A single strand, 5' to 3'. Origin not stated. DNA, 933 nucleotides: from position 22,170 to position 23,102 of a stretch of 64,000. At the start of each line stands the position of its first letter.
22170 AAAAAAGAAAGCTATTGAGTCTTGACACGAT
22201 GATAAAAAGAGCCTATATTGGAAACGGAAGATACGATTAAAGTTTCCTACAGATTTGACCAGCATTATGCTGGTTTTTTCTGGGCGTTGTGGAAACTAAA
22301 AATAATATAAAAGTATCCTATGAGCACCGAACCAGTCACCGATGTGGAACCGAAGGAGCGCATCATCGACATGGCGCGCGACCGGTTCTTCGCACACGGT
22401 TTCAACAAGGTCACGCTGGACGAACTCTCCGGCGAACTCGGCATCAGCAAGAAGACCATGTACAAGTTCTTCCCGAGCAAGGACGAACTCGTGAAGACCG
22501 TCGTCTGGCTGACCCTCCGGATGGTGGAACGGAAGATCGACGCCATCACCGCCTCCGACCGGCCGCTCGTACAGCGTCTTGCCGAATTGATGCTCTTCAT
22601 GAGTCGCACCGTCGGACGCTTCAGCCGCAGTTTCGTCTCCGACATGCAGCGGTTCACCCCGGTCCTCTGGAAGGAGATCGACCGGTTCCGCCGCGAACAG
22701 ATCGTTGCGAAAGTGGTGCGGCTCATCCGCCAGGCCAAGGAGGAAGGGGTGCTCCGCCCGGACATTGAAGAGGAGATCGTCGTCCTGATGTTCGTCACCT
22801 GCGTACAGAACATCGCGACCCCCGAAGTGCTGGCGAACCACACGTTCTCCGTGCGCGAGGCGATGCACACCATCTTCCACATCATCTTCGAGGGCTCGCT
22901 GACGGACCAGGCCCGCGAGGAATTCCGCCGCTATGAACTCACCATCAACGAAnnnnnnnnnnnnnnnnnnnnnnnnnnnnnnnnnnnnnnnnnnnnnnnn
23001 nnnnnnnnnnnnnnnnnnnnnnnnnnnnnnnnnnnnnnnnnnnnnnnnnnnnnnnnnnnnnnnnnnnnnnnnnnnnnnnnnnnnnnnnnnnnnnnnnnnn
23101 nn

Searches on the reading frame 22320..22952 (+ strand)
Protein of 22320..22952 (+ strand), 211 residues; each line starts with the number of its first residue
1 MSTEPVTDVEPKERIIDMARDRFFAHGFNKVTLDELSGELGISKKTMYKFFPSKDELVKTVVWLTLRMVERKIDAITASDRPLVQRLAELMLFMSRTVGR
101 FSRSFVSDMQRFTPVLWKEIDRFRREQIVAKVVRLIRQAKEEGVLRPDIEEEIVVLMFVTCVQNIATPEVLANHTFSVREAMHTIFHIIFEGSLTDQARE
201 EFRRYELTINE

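Call 8: find_homologous_proteins(query=window:22320-22952:+)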
Query window:22320-22952:+ (211 aa): 158 proteins with E <= 0.001 among 389 candidates; the best 120 are listed.
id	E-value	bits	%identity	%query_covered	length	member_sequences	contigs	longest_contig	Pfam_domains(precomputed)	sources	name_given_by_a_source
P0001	1.8e-123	428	94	100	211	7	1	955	PF00440.30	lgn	-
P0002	7.7e-87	308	66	97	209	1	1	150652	PF00440.30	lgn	-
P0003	2.3e-86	307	66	96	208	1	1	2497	PF00440.30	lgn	-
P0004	2.2e-84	300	65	95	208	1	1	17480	PF00440.30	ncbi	-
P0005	5.1e-84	299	63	96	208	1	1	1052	PF00440.30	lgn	-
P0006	1.0e-83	298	61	97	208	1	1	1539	PF00440.30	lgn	-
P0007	1.1e-83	298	65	96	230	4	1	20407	PF00440.30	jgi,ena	-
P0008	3.6e-83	296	61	98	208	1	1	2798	PF00440.30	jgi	jgi:AcrR family transcriptional regulator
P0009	3.7e-83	296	61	98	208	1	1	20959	PF00440.30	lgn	-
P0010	9.2e-83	295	64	97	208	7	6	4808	PF00440.30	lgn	-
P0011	1.2e-82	294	64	95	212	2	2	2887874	PF00440.30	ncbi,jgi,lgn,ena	ncbi:MAG: TetR/AcrR family transcriptional regulator [Bacteroidota bacterium]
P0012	1.6e-82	294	62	96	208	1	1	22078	PF00440.30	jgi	jgi:AcrR family transcriptional regulator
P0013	2.2e-82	294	63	96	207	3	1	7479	PF00440.30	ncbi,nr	ncbi:MAG: TetR/AcrR family transcriptional regulator [Bacteroidetes bacterium]|nr:TetR/AcrR family t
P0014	2.6e-82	293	63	98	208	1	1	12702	PF00440.30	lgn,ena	-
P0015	3.4e-82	293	63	98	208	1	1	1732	PF00440.30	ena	-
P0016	3.9e-82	293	63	98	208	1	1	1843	PF00440.30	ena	-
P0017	5.5e-82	292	63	96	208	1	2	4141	PF00440.30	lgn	-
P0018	5.8e-82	292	65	95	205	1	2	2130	PF00440.30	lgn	-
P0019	7.5e-82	292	63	98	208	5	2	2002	PF00440.30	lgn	-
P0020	1.0e-81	291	62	95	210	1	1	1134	PF00440.30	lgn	-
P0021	1.7e-81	291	60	97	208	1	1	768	PF00440.30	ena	-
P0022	1.9e-81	290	61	98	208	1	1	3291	PF00440.30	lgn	-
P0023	5.1e-81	289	62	96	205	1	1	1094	PF00440.30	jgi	jgi:AcrR family transcriptional regulator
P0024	6.4e-81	289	63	98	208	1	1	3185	PF00440.30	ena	-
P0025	8.7e-81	288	62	95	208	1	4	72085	PF00440.30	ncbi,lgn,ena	-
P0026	1.2e-80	288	59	97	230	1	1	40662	PF00440.30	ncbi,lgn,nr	ncbi:MAG: TetR/AcrR family transcriptional regulator [Bacteroidota bacterium]|nr:TetR/AcrR family tr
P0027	1.6e-80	287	59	98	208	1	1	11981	PF00440.30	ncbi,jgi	jgi:AcrR family transcriptional regulator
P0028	2.5e-80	287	62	96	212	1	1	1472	PF00440.30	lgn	-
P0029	2.6e-80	287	60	98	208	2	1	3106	PF00440.30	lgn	-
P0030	2.9e-80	287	62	96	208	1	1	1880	PF00440.30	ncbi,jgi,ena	jgi:AcrR family transcriptional regulator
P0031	4.0e-80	286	61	96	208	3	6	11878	PF00440.30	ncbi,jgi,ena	jgi:AcrR family transcriptional regulator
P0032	5.2e-80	286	60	98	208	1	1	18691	PF00440.30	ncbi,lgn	-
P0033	6.0e-80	286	60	95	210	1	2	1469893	PF00440.30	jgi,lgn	jgi:AcrR family transcriptional regulator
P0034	6.5e-80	285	61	98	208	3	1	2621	PF00440.30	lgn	-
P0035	1.2e-79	285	62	94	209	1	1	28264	PF00440.30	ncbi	-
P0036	1.3e-79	284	61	98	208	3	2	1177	PF00440.30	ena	-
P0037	1.6e-79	284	58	97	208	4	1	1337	PF00440.30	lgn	-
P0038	2.1e-79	284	59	97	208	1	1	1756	PF00440.30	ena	-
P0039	3.8e-79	283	61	95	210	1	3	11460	PF00440.30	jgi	jgi:AcrR family transcriptional regulator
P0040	3.9e-79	283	59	97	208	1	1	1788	PF00440.30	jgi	-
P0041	5.6e-79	282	58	98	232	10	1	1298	PF00440.30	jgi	jgi:AcrR family transcriptional regulator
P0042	1.2e-78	281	59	98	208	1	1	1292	PF00440.30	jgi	jgi:AcrR family transcriptional regulator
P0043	4.3e-78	280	58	98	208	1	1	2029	PF00440.30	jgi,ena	-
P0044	1.8e-77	278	59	96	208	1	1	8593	PF00440.30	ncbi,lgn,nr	ncbi:MAG: TetR/AcrR family transcriptional regulator [Bacteroidota bacterium]|nr:TetR/AcrR family tr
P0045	2.1e-77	277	59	97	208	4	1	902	PF00440.30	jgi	-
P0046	1.1e-76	275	59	97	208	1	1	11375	PF00440.30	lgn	-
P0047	1.3e-76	275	59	95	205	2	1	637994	PF00440.30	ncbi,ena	ncbi:MAG: TetR/AcrR family transcriptional regulator [Bacteroidota bacterium]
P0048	1.6e-76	274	61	95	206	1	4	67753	PF00440.30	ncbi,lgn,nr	ncbi:MAG: TetR/AcrR family transcriptional regulator [Bacteroidetes bacterium]|nr:TetR/AcrR family t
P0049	2.3e-76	274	58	98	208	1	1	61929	PF00440.30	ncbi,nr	ncbi:MAG: TetR/AcrR family transcriptional regulator [Ignavibacteriales bacterium]|nr:TetR/AcrR fami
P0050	2.3e-76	274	61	93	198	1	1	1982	PF00440.30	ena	-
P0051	5.3e-76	273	60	97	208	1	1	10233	PF00440.30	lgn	-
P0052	1.1e-75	272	60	95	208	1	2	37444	PF00440.30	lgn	-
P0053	2.5e-75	271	60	95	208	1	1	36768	PF00440.30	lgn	-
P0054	2.7e-75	270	61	95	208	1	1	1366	PF00440.30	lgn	-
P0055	3.0e-75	270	57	98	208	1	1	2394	PF00440.30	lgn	-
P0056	3.4e-75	270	55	98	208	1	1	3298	PF00440.30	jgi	jgi:AcrR family transcriptional regulator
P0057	3.8e-75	270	60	96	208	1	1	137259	PF00440.30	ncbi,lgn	-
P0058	1.5e-74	268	59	95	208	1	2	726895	PF00440.30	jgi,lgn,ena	-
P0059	2.6e-74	267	60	97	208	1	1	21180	PF00440.30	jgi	jgi:AcrR family transcriptional regulator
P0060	2.7e-74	267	59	97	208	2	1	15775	PF00440.30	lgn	-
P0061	3.7e-74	267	60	94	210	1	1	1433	PF00440.30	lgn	-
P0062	4.0e-74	267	57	98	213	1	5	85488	PF00440.30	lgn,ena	-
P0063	1.2e-73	265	59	98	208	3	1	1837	PF00440.30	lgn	-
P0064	2.4e-73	264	58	97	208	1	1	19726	PF00440.30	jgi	-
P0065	5.7e-73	263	59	97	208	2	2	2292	PF00440.30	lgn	-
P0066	7.8e-73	262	56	98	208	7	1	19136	PF00440.30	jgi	jgi:AcrR family transcriptional regulator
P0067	8.9e-73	262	58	97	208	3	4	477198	PF00440.30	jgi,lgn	jgi:AcrR family transcriptional regulator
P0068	4.8e-72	260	58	97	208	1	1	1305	PF00440.30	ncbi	-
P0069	5.8e-72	260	59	95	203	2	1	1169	PF00440.30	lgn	-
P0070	1.1e-71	259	58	95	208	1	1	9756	PF00440.30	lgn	-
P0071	1.6e-71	258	56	97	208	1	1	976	PF00440.30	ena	-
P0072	2.0e-71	258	57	97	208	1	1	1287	PF00440.30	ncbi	-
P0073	3.7e-71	257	55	97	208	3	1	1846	PF00440.30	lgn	-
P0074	7.9e-71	256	57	96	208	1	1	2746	PF00440.30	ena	-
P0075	9.0e-71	256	55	97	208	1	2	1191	PF00440.30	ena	-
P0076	1.5e-70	255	57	94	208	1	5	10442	PF00440.30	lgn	-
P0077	6.1e-70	253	54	98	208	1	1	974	PF00440.30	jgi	jgi:TetR/AcrR family transcriptional regulator, cholesterol catabolism regulator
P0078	7.3e-69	249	53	95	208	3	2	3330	PF00440.30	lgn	-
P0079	1.3e-68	249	55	97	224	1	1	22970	PF00440.30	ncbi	-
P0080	2.0e-68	248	54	97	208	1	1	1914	PF00440.30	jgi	jgi:AcrR family transcriptional regulator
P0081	1.7e-67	245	56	97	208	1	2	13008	PF00440.30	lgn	-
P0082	3.3e-62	228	48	97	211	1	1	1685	PF00440.30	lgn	-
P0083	6.2e-60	220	50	93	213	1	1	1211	PF00440.30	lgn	-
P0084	1.4e-59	219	49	97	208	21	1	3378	PF00440.30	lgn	-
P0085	2.7e-59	218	50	97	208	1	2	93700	PF00440.30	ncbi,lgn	-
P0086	3.5e-59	218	50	94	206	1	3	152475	PF00440.30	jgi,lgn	jgi:AcrR family transcriptional regulator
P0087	1.6e-58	216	45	96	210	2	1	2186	PF00440.30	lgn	-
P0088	3.9e-58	214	46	94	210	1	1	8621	PF00440.30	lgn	-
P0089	5.0e-58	214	44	95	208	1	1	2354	PF00440.30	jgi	jgi:AcrR family transcriptional regulator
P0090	1.7e-57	212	46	95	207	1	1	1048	PF00440.30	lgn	-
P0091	2.9e-57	212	46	97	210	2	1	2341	PF00440.30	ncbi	-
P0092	4.4e-57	211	44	96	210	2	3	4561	PF00440.30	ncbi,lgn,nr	ncbi:MAG: TetR/AcrR family transcriptional regulator [Ignavibacteriales bacterium]|nr:TetR/AcrR fami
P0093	5.2e-57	211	46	97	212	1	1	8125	PF00440.30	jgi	jgi:AcrR family transcriptional regulator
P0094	5.7e-57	211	46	94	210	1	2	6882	PF00440.30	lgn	-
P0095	6.9e-57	210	46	95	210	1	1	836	PF00440.30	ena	-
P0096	9.4e-57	210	46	96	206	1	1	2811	PF00440.30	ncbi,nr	ncbi:MAG: TetR/AcrR family transcriptional regulator [Ignavibacteriales bacterium]|nr:TetR/AcrR fami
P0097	2.1e-56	209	47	96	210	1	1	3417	PF00440.30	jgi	jgi:AcrR family transcriptional regulator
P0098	2.8e-56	208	46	94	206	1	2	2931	PF00440.30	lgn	-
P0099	3.5e-56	208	44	96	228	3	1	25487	PF00440.30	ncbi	-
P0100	4.3e-56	208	45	97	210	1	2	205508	PF00440.30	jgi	jgi:AcrR family transcriptional regulator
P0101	6.6e-56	207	47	93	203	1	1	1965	PF00440.30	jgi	jgi:AcrR family transcriptional regulator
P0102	6.9e-56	207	45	97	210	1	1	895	PF00440.30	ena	-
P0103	9.0e-56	207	45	97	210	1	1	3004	PF00440.30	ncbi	-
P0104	9.3e-56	207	45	97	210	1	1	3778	PF00440.30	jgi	jgi:AcrR family transcriptional regulator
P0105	1.1e-55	207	47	97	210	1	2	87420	PF00440.30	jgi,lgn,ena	-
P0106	1.1e-55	206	46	97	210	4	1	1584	PF00440.30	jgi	jgi:AcrR family transcriptional regulator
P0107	2.4e-55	205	45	97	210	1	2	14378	PF00440.30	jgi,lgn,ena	-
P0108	2.6e-55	205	44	97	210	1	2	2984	PF00440.30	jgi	jgi:AcrR family transcriptional regulator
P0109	2.9e-55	205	45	97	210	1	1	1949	PF00440.30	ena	-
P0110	3.2e-55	205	45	92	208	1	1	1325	PF00440.30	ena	-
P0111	6.4e-55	204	44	97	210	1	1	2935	PF00440.30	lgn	-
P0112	8.2e-55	204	45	97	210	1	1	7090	PF00440.30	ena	-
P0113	9.0e-55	203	45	97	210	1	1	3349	PF00440.30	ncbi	ncbi:MAG TPA: TetR/AcrR family transcriptional regulator [Bacteroidota bacterium]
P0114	1.0e-54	203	47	94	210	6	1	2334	PF00440.30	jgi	jgi:AcrR family transcriptional regulator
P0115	1.7e-54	203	44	97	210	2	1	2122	PF00440.30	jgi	jgi:AcrR family transcriptional regulator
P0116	1.7e-54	203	44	97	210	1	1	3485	PF00440.30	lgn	-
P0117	2.2e-54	202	44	97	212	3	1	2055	PF00440.30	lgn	-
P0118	2.7e-54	202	43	93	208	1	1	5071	PF00440.30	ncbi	-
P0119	8.1e-54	200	44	97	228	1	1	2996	PF00440.30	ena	-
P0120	1.3e-53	200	45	96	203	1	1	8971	PF00440.30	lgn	-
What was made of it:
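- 22320..22955 (+): TetR/AcrR-family regulator gene (211 aa), the presumed binder of boxes A and B. Homologues in call 8.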

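Call 10: find_encoding_contigs(protein=P0001, flank=5000, max_places=6)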
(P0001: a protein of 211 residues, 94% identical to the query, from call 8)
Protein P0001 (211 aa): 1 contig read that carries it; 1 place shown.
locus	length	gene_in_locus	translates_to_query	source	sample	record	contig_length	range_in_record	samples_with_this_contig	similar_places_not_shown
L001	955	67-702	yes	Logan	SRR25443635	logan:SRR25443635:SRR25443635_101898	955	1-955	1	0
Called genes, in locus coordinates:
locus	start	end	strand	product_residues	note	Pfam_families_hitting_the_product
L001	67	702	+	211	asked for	PF00440:TetR_N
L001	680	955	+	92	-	?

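Call 11: find_encoding_contigs(protein=P0002, flank=4000, max_places=3)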
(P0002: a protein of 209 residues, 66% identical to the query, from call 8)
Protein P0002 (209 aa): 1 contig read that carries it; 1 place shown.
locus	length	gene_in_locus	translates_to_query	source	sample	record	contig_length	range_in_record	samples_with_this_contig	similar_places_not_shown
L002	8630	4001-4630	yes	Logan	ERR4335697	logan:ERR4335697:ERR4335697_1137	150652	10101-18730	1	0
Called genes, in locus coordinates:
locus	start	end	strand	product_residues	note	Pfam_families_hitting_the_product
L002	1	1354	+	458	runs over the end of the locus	PF03331:LpxC, PF22817:ApeP-like, PF07977:FabA, PF22818:ApeI-like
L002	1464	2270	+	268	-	PF25084:LbH_EIF2B (weak), PF25087:GMPPB_C (weak), PF25247:LbH_GLGC (faint), PF00132:Hexapep, PF13720:Acetyltransf_11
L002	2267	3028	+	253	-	PF21948:LplA-B_cat, PF03099:BPL_LplA_LipB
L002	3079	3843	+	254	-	PF02548:Pantoate_transf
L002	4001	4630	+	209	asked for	PF00440:TetR_N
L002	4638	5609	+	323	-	PF00364:Biotin_lipoyl (faint), PF25917:BSH_RND, PF25973:BSH_CzcB (weak), PF25881:HH_YBHG, PF25954:Beta-barrel_RND_2 (faint), PF25990:Beta-barrel_YknX (weak)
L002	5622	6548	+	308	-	PF00005:ABC_tran, PF13304:AAA_21 (weak), PF13732:DrrA1-3_C (weak)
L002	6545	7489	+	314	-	PF00005:ABC_tran, PF13304:AAA_21, PF13732:DrrA1-3_C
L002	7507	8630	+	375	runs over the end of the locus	PF12679:ABC2_membrane_2, PF12698:ABC2_membrane_3, PF01061:ABC2_membrane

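Call 12: search_protein_families(library=pfam, proteins=[window:22320-22952:+])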
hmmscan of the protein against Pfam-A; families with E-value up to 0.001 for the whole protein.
window:22320-22952:+ (211 aa): 1 family
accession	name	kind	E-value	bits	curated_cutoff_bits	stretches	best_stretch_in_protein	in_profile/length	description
PF00440.29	TetR_N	-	5.1e-11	42.6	24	1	15-59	1-45/47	Bacterial regulatory proteins, tetR family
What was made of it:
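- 22320..22955 (+): Pfam PF00440 (call 12).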

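Call 17: find_related_loci(query=A1, collection=genome_contigs, flank=3000)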
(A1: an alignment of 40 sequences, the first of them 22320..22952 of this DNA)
Query A1 (211 aa) in genome_contigs; peptide patterns used: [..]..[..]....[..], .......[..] (x = any residue, [..] = any of these).
600 stretches matched a pattern (row limit reached: there are more); 576 encode a relative of the query (tblastn E <= 1e-3); the best 80 are kept; 80 distinct loci.
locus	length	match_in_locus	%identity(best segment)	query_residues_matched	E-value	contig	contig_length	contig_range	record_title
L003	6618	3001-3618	64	4-209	8e-92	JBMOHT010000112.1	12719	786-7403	MAG: Bacteroidota bacterium isolate Deming_bin.369 contig14412, whole genome shotgun sequence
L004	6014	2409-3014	65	8-209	8e-92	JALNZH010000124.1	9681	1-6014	MAG: Bacteroidetes bacterium isolate SO_2017_GW3 bin 7 scaffold_3471_c1_OW296A_2017, whole genome shotgun sequence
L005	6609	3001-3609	63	6-208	1e-88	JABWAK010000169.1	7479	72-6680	MAG: Bacteroidetes bacterium isolate MAG_2 scaffold_12251, whole genome shotgun sequence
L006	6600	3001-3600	62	10-209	2e-87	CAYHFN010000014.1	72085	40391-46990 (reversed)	MAG TPA_asm: uncultured Chitinophagaceae bacterium isolate ERP119702_co1_35 genome assembly, contig: NODE_279_length_720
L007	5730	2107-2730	60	2-209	1e-87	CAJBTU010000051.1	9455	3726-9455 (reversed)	MAG: uncultured Ignavibacteriae bacterium isolate Loc090721-7m_bin-539 genome assembly, contig: bin-539:051/426, whole g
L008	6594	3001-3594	62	10-207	5e-86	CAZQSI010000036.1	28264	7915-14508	MAG TPA_asm: uncultured Chitinophagaceae bacterium isolate SRP237561_co1_86 genome assembly, contig: NODE_2516_length_28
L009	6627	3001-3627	57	2-210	5e-84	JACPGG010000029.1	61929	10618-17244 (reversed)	MAG: Ignavibacteriales bacterium isolate NC_groundwater_381_Ag_B-0.1um_46_8 GD18-4_B1_scaffold_216971, whole genome shot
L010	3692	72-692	59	4-210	7e-83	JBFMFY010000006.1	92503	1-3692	MAG: Bacteroidota bacterium isolate MAG283 MAG283_6, whole genome shotgun sequence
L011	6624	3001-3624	46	2-209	8e-68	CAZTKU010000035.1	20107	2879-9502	MAG TPA_asm: uncultured Ignavibacteriaceae bacterium isolate binchicken_co119_451 genome assembly, contig: NODE_3175_len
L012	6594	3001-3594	46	9-206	2e-63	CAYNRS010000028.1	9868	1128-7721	MAG TPA_asm: uncultured Ignavibacteriaceae bacterium isolate binchicken_co21_380 genome assembly, contig: NODE_5922_leng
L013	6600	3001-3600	47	7-206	3e-62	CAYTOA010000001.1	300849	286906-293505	MAG TPA_asm: uncultured Chitinophagaceae bacterium isolate binchicken_co241_368 genome assembly, contig: NODE_11_length_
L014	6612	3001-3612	47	6-209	2e-61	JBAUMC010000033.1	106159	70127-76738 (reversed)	MAG: Bacteroidota bacterium isolate MFD05467_ilm_asm_bin20 k127_88828, whole genome shotgun sequence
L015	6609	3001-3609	46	7-209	2e-61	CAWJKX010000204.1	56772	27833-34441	MAG: uncultured Bacteroidetes bacterium isolate MFD05379.bin.2.14 genome assembly, contig: contig_6824, whole genome sho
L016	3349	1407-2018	45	6-209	1e-60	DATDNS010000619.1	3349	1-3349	MAG TPA_asm: Bacteroidota bacterium isolate SMAG_U443 k141_1630729, whole genome shotgun sequence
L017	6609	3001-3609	45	7-209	1e-60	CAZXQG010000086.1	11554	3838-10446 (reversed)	MAG TPA_asm: uncultured Chitinophagaceae bacterium isolate binchicken_co54_503 genome assembly, contig: NODE_10117_lengt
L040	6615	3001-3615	38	1-203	2e-44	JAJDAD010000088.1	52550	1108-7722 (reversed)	MAG: candidate division KSB1 bacterium isolate OFTM153 OFTM153_87, whole genome shotgun sequence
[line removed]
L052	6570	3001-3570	36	12-199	2e-38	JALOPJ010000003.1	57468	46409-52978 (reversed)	MAG: Candidatus Edwardsbacteria bacterium isolate Prado126 scaffold_1122, whole genome shotgun sequence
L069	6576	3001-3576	36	14-204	2e-33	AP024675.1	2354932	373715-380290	MAG: Bacteroidetes bacterium KatS3mg041 DNA, complete genome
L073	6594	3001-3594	32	5-201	1e-31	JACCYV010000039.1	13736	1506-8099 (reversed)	MAG: Nitrospira sp. isolate MGR_bin213 SD2897-2912_k127_2794840, whole genome shotgun sequence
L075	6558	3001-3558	34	6-192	2e-31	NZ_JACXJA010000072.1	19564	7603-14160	Paenibacillus oceani strain IB182363 Contig_72, whole genome shotgun sequence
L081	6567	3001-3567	33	14-201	4e-31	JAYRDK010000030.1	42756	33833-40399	MAG: Lacunisphaera sp. isolate SH_SHASGE1bin.35 NODE_715_length_42756_cov_4.393769, whole genome shotgun sequence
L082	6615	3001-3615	33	12-207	1e-30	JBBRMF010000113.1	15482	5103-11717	MAG: Tepidisphaerales bacterium isolate La1_metabat2.017 LA1C_B2.017_k141_280778L_15482_cov_11.0000, whole genome shotgu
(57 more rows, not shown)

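Call 28: search_solved_structures(query=A1, max_evalue=0.001)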
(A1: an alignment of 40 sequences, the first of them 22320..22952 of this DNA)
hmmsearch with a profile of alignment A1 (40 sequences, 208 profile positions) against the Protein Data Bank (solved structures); distinct sequences matched with E-value up to 0.001: 160 (the best 60 are shown).
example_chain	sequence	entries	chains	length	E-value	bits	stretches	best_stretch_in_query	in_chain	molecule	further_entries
3he0_A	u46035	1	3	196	9.3e-14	54.6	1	7-152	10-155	Transcriptional regulator, TetR family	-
3f0c_A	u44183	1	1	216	1.6e-13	53.8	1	6-144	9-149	Transcriptional regulator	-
8sua_A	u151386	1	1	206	1.4e-10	44.2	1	6-74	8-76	DarR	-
8svd_A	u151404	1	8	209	1.4e-10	44.2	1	6-74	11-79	DarR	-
8sv6_A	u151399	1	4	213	3.6e-10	42.9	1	4-72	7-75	Fatty acid metabolism regulator protein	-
8suk_A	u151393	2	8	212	3.9e-10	42.8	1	6-74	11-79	DarR | TetR/AcrR family transcriptional regulator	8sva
3bhq_A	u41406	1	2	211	7.7e-10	41.8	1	8-76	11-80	Transcriptional regulator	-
2eh3_A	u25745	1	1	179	7.8e-10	41.8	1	9-77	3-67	Transcriptional regulator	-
6azh_A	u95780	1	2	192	1.8e-09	40.6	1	7-159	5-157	TetR family transcriptional regulator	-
5haw_A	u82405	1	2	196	2.6e-09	40.1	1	4-165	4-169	Nucleoid occlusion factor SlmA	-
4gct_A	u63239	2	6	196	3.3e-09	39.8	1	5-165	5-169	Nucleoid occlusion factor SlmA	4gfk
8t5y_A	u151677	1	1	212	5.3e-09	39.1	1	6-74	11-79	DarR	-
6g87_A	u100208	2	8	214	6.4e-09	38.8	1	11-70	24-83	TetR/AcrR family transcriptional regulator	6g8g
6g8h_CCC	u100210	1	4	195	6.6e-09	38.8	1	12-70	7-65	Transcriptional regulatory protein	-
3dcf_A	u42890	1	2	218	7.1e-09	38.6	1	7-90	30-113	transcriptional regulator of the TetR/AcrR family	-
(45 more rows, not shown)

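Call 29: search_protein_families(library=ncbifam, proteins=[window:22320-22952:+], max_evalue=0.001)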
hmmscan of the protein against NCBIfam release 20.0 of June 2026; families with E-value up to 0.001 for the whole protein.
window:22320-22952:+ (211 aa): 14 families
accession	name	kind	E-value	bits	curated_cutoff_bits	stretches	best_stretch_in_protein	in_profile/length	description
NF041196.1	ScbR_bind_reg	equivalog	2.7e-11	44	150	1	12-190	8-186/191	ScbR family autoregulator-binding transcription factor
TIGR03613.1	RutR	equivalog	1.8e-10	41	368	1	12-165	10-163/202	pyrimidine utilization regulatory protein R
NF011584.0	PRK15008.1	equivalog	4.5e-08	33.2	230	1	12-166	20-174/212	HTH-type transcriptional regulator RutR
TIGR03968.1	mycofact_TetR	equivalog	1.8e-07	31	224.9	1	12-87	11-85/190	mycofactocin system transcriptional regulator MftR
NF050111.1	TransRegSACE7040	equivalog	2.5e-07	30.8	250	1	12-82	3-74/186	SACE_7040 family transcriptional regulator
NF053878.1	FATransRegFadRBac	equivalog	5.5e-06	26.3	200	1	13-192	6-187/190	fatty acid metabolism transcriptional regulator FadR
NF053731.1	TransRegFasRMycb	equivalog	6.6e-06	26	330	1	12-66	13-67/199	HTH-type transcriptional activator FasR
NF051852.1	efflux_TF_MtrR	exception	7.7e-06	25.8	280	1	12-96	12-97/205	multidrug efflux system transcriptional repressor MtrR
NF007015.0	PRK09480.1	equivalog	4.7e-05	23.1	120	1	27-162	27-165/197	nucleoid occlusion factor SlmA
NF000040.3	Tn10_TetC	equivalog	6.4e-05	23.2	425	1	15-143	18-145/197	tetracyline resistance-associated transcriptional repressor TetC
NF051457.1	acryl_TF_AcuR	equivalog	0.00011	21.5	247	1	10-99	17-107/204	acrylate utilization transcriptional regulator AcuR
TIGR03384.1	betaine_BetI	equivalog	0.00014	21.6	201.3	1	12-88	10-86/189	choline-binding transcriptional repressor BetI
NF053516.1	TranRepPrsAVib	equivalog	0.00048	20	300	1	10-68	6-64/208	TetR family transcriptional repressor PsrA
NF033703.1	transcr_KstR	equivalog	0.00066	19.3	280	1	11-98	8-95/185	cholesterol catabolism transcriptional regulator KstR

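Call 35: find_related_loci(query=window:22320-22952:+, collection=metagenome_contigs, flank=1500)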
Query window:22320-22952:+ (211 aa) in metagenome_contigs; peptide patterns used: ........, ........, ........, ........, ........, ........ (x = any residue, [..] = any of these).
119 stretches matched a pattern; 20 encode a relative of the query (tblastn E <= 1e-3); 20 distinct loci.
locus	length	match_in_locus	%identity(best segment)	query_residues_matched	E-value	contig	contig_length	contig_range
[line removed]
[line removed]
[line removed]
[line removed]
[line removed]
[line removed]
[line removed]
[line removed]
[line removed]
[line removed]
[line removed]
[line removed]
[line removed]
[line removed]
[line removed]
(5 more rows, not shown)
